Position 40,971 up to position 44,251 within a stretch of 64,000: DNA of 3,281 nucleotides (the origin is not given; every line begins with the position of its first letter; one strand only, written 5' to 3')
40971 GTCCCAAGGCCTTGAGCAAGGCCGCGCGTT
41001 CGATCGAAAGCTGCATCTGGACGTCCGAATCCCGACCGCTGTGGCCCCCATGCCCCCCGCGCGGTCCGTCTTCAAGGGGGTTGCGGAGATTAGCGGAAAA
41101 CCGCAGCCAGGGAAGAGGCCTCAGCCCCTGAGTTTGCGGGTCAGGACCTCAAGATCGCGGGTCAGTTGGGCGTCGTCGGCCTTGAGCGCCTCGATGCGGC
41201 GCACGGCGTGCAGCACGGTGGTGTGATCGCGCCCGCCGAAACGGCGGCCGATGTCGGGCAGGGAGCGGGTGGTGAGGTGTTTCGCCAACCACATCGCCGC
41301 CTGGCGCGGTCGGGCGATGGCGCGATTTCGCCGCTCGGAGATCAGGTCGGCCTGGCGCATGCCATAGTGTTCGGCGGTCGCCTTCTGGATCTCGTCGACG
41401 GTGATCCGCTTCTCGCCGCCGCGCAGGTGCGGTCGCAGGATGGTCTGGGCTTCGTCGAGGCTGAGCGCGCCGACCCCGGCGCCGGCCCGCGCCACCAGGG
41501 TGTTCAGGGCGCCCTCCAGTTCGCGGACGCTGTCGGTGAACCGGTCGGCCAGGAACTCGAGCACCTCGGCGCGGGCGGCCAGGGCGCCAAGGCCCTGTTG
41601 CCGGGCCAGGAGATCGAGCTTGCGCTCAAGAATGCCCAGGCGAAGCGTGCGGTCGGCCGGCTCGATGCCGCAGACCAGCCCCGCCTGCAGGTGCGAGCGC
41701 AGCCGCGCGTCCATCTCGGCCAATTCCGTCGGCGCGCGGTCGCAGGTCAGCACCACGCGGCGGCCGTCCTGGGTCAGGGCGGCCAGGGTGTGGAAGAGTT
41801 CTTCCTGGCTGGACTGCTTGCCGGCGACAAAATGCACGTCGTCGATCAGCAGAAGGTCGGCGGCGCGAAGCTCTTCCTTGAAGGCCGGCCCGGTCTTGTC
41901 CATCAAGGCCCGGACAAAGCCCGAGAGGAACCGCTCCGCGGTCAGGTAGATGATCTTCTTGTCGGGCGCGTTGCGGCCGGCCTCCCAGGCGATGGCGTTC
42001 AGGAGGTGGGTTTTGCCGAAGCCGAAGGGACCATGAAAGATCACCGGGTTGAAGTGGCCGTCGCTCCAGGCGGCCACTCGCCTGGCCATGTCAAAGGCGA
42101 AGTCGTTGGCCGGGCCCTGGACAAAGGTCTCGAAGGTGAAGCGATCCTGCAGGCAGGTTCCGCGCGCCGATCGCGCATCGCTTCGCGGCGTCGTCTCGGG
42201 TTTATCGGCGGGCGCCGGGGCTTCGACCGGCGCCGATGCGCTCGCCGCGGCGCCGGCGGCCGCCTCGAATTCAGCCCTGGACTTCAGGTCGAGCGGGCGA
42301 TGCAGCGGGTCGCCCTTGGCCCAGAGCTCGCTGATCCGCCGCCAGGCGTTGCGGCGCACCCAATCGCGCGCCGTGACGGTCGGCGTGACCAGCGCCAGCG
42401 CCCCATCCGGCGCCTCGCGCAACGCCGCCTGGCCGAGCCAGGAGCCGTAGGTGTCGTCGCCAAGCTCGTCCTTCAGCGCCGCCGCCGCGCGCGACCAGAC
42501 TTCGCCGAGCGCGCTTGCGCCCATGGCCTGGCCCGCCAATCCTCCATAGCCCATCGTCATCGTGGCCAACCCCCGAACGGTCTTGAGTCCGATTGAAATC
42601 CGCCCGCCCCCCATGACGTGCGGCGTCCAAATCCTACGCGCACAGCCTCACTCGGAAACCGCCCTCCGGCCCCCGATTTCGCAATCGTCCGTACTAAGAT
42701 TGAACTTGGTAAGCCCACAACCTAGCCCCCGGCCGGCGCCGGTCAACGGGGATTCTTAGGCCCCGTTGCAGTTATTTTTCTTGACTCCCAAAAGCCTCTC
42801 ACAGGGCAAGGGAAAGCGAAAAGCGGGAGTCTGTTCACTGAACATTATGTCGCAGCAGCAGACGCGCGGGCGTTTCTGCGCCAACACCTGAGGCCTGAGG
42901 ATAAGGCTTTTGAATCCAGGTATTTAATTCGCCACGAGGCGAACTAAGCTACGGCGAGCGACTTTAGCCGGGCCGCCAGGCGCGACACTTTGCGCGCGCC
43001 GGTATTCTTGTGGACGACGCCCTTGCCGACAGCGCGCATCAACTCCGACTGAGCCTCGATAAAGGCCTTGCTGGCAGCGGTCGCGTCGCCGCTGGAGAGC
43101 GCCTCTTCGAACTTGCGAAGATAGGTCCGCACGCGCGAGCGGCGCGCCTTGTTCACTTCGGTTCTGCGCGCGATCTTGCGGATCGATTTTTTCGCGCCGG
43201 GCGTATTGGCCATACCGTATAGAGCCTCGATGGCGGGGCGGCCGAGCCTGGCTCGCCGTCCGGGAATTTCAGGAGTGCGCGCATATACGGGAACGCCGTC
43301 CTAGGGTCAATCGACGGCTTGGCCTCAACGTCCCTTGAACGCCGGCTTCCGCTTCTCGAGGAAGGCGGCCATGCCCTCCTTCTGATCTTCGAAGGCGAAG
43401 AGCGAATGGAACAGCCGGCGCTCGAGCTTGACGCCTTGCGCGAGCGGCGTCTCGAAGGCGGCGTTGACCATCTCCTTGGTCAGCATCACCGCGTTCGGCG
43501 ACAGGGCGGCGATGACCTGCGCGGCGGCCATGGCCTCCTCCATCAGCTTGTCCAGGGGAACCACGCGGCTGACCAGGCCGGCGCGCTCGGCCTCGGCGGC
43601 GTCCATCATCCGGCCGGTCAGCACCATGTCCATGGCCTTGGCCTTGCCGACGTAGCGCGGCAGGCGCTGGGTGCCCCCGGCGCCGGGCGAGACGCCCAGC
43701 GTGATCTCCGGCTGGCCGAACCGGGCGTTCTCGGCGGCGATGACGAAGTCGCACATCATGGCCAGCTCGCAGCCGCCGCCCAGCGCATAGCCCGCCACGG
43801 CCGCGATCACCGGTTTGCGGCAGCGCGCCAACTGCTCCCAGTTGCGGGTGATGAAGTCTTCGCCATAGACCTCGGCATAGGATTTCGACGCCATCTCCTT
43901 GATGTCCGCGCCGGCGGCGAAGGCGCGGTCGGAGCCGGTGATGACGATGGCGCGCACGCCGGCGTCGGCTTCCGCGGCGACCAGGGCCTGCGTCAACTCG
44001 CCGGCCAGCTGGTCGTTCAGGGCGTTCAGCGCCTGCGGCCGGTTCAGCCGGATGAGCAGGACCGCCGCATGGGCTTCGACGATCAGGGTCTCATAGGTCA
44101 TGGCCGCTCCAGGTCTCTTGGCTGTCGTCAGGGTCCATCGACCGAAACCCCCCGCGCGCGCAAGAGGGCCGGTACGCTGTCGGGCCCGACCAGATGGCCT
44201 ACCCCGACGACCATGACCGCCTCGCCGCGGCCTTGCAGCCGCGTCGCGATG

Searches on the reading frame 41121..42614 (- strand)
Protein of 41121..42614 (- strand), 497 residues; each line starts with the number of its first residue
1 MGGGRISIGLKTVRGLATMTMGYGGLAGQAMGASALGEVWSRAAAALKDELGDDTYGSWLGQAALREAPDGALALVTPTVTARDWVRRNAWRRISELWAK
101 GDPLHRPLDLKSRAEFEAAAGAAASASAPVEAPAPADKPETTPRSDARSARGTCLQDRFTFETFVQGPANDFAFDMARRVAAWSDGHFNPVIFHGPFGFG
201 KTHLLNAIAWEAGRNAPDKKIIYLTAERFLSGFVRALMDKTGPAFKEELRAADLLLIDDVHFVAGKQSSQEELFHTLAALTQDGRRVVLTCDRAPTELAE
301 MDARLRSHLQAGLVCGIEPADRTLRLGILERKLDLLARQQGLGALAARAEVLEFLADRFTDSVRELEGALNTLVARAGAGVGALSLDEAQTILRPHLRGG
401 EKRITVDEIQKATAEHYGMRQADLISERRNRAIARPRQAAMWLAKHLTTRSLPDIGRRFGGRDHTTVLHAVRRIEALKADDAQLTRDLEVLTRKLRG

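Call 63: search_protein_families(library=pfam, proteins=[window:41121-42614:-], max_evalue=0.00001)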
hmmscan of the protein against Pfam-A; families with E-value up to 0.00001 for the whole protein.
window:41121-42614:- (497 aa): 5 families
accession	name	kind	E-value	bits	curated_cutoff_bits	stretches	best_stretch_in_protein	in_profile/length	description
PF00308.24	Bac_DnaA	-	2.5e-62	210.3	23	1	155-315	1-161/162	Bacterial DnaA ATPAse domain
PF08299.17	Bac_DnaA_C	-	3e-28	98.1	31.5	1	406-474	1-69/69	Bacterial dnaA protein helix-turn-helix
PF11638.13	DnaA_N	-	8.9e-13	48.2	24.6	1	38-99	2-64/65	DnaA N-terminal domain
PF00004.35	AAA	-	1.1e-08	36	21.2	1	191-296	1-112/131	ATPase family associated with various cellular activities (AAA)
PF01695.23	IstB_IS21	-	1.1e-08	35.3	24.1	1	190-294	94-195/238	IstB-like ATP binding protein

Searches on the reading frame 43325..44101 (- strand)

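Call 63: search_protein_families(library=pfam, proteins=[window:43325-44101:-], max_evalue=0.00001)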
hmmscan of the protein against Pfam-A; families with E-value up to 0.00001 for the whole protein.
window:43325-44101:- (258 aa): 2 families
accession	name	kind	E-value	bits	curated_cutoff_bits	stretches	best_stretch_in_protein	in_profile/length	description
PF00378.25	ECH_1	-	1.4e-86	290.3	27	1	10-257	2-250/251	Enoyl-CoA hydratase/isomerase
PF16113.10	ECH_2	-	7.5e-41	141.2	27.2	1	16-186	3-177/335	Enoyl-CoA hydratase/isomerase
